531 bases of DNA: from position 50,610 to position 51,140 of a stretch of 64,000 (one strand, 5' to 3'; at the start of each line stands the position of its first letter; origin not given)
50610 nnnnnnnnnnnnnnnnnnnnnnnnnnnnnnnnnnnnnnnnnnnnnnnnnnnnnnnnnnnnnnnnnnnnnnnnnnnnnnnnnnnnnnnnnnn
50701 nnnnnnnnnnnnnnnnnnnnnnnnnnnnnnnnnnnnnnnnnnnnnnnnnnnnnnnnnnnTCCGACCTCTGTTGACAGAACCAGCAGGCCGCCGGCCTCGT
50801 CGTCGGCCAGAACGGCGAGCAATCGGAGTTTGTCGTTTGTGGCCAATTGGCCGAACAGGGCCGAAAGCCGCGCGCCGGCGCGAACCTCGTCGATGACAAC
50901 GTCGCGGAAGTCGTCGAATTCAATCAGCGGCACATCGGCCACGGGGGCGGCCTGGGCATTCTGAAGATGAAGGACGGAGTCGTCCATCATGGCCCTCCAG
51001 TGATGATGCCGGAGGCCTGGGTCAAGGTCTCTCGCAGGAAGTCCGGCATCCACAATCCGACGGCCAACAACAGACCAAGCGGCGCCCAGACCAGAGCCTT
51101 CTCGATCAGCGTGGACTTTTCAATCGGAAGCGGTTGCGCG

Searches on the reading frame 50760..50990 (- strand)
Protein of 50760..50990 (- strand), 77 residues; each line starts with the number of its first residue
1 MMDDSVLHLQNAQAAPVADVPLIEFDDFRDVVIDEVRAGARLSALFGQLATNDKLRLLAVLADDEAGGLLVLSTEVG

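Call 13: find_homologous_proteins(query=window:50760-50990:-, max_evalue=0.001)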
Query seq(77 aa): 3 candidates shared short words with the query, none scored E <= 0.001.

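Call 46: find_related_loci(query=window:50760-50990:-, collection=metagenome_contigs, flank=3000)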
Query seq(77 aa) (77 aa) in metagenome_contigs; peptide patterns used: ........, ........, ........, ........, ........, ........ (x = any residue, [..] = any of these).
600 stretches matched a pattern (row limit reached: there are more); 1 encode a relative of the query (tblastn E <= 1e-3); 1 distinct loci.
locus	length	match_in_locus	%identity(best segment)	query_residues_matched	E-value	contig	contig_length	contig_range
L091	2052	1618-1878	41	1-77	6e-11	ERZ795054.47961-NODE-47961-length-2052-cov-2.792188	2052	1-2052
